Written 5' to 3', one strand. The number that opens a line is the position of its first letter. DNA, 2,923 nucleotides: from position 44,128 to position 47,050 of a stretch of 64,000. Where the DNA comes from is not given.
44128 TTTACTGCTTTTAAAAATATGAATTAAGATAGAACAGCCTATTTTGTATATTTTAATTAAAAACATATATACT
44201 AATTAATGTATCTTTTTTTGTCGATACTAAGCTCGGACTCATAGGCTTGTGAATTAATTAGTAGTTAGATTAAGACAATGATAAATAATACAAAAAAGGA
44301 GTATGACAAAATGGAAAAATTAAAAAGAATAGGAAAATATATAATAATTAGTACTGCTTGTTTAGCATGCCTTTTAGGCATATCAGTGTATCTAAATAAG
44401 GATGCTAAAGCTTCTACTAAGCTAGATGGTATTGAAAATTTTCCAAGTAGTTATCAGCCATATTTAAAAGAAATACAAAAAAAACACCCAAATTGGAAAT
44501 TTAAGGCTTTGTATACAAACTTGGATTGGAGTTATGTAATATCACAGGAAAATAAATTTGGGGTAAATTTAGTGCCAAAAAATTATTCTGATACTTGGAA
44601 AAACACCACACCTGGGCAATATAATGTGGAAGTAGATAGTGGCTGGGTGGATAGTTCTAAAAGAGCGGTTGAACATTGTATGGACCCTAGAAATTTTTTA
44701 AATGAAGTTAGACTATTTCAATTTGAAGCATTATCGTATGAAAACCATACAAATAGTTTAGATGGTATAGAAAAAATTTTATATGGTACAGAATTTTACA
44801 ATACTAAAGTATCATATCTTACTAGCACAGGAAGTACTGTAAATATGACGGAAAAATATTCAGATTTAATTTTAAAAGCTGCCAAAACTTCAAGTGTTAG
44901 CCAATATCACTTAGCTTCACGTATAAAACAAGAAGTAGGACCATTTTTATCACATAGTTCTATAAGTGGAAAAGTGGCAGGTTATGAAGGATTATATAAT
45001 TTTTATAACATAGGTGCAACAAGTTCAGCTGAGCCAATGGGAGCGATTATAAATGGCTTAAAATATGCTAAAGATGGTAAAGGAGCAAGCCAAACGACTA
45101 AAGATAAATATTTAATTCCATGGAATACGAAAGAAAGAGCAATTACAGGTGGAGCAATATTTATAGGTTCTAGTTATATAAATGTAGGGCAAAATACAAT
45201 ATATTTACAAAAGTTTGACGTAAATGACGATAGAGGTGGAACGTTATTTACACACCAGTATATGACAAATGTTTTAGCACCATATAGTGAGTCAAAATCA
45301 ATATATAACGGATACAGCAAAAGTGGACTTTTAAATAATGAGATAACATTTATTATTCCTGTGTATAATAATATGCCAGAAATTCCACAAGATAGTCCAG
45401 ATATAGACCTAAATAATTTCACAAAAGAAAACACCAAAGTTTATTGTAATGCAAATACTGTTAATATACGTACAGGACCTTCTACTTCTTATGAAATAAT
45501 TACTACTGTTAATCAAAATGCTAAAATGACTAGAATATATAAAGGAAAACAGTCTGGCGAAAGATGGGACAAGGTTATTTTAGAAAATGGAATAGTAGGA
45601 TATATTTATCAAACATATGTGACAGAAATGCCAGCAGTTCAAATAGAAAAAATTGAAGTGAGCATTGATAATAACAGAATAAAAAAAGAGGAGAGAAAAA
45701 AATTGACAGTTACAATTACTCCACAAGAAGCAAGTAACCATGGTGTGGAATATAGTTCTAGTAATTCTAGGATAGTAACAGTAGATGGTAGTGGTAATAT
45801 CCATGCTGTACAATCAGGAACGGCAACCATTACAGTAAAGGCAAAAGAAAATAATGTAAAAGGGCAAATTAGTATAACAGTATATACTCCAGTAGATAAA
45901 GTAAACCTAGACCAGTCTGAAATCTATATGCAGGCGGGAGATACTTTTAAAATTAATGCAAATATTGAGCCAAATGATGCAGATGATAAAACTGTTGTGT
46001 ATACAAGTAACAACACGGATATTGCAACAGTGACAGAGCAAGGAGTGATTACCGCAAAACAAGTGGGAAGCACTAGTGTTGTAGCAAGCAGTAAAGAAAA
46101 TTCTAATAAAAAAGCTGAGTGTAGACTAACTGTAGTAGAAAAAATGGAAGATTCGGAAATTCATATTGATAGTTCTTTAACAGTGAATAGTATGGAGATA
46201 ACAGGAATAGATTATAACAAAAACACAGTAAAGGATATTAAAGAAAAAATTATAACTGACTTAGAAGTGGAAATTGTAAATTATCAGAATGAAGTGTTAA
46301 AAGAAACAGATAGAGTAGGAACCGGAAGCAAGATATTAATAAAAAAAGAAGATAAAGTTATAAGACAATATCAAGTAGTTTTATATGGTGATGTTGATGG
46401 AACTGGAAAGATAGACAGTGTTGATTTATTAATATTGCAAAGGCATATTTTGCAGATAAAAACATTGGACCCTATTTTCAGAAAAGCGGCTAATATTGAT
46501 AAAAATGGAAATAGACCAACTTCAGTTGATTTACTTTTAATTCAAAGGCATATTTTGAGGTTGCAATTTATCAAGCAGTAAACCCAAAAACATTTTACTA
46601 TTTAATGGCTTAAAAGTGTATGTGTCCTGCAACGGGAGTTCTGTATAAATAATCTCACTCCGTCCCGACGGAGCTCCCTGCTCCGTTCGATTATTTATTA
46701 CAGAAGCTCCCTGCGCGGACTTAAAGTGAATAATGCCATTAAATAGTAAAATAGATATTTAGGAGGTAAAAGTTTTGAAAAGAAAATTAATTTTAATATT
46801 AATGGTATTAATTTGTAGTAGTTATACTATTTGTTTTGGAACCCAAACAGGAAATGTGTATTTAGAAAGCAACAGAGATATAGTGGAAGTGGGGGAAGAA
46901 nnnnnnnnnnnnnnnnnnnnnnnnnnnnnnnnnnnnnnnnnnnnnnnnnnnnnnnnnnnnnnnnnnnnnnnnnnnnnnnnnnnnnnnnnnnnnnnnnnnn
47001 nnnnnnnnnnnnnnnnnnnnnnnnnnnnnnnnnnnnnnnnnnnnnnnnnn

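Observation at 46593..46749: Second MITE-like element with 17-bp perfect terminal repeats between the dockerin and cohesin genes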

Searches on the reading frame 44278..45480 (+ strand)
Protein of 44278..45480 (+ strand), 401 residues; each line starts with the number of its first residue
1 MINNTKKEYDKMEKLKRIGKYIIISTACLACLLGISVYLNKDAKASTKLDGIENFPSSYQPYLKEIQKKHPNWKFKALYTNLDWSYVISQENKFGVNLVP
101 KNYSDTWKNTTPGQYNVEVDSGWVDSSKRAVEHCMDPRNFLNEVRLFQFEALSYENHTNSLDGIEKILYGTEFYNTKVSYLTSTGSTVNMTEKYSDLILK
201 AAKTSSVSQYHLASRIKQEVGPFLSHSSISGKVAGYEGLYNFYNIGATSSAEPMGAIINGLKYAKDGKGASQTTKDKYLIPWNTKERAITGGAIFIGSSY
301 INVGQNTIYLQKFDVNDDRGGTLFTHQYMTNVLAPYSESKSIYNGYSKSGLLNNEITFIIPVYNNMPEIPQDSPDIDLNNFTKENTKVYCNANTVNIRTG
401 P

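Call 80: search_solved_structures(query=window:44278-45480:+, max_evalue=0.001)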
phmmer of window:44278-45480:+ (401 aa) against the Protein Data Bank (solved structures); distinct sequences matched with E-value up to 0.001: 3.
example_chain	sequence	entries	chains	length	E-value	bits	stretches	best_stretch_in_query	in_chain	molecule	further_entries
6fxo_A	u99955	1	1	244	8.3e-10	41.2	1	122-353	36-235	Bifunctional autolysin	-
6fxp_A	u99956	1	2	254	8e-09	37.9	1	114-339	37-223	Uncharacterized protein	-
6u0o_B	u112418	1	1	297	1.6e-08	37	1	112-339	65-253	LYZ2 domain-containing protein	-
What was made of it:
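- Checked: Its N-terminal part resembles the Atl glucosaminidase 6FXO at E = 8e-10 (call 80).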

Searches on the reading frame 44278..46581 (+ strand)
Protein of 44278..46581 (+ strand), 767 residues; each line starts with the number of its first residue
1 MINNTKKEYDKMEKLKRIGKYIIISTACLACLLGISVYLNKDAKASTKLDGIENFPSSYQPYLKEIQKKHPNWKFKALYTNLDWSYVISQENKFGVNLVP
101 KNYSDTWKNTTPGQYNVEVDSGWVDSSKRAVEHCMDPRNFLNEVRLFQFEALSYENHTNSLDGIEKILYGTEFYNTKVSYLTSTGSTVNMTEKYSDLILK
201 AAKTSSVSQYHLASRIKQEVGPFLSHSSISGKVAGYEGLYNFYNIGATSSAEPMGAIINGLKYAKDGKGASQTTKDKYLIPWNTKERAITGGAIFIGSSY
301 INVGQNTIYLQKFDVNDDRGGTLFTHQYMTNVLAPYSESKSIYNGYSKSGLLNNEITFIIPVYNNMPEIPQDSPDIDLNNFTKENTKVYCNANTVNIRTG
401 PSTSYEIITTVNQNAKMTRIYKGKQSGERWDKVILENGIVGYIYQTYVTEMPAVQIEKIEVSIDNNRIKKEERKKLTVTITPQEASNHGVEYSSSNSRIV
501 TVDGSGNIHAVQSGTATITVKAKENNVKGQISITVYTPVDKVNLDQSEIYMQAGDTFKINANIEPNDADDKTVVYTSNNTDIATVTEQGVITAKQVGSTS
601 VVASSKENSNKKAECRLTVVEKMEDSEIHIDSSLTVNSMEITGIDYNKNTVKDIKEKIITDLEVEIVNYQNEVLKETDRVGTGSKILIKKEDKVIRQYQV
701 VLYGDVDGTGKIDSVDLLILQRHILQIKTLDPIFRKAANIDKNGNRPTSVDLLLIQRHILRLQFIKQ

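Call 18: search_protein_families(library=pfam, proteins=[window:44278-46581:+])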
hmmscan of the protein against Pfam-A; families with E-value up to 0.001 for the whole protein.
window:44278-46581:+ (767 aa): 3 families
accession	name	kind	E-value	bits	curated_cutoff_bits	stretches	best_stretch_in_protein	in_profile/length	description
PF02368.24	Big_2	-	2.6e-24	85.4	22.8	2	458-525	4-72/79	Bacterial Ig-like domain (group 2)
PF00404.24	Dockerin_1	-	3e-10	40.6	22.9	1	703-760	1-57/57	Dockerin type I domain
PF08239.17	SH3_3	-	3.2e-09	37.3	27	1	394-448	2-53/54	Bacterial SH3 domain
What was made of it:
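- Checked: Upstream ORF 44278-46581 has SH3_3, Big_2 and Dockerin_1 domains (call 18).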

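Call 19: find_encoding_contigs(protein=window:44278-46581:+, flank=5000, max_places=10)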
Protein window:44278-46581:+ (767 aa): no gene with exactly this product is on record in the collection.
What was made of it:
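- Tried and rejected: An exact-protein look-up of the dockerin protein failed (call 19).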

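Call 79: search_protein_families(library=ncbifam, proteins=[window:44278-46581:+], max_evalue=0.01)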
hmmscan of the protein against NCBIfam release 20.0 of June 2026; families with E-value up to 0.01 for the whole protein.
window:44278-46581:+ (767 aa): 2 families
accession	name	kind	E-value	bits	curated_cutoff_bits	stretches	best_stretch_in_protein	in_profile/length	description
NF049990.1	CellobisidaseCelK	equivalog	5.6e-08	31.4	1700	1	697-761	823-884/889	cellulose 1,4-beta-cellobiosidase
TIGR04211.1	SH3_and_anchor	equivalog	8.5e-06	25.5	65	1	394-467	7-79/198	TIGR04211 family SH3 domain-containing protein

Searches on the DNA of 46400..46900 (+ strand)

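Call 13: search_rna_families(source=window, start=46400, end=46900, threshold=evalue, max_evalue=10)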
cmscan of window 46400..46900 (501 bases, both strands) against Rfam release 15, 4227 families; matches with E-value up to 10: 0.
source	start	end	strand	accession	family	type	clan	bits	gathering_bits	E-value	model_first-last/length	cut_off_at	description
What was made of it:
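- On Any curated Rfam RNA family: There were none at E <= 10 in 46400-46900 (call 13).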

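Call 81: search_dna_similar(query=window:46585-46760:+, collection=phages, mode=distant, max_evalue=0.01)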
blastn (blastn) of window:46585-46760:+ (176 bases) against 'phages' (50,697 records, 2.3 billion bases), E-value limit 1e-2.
No match.
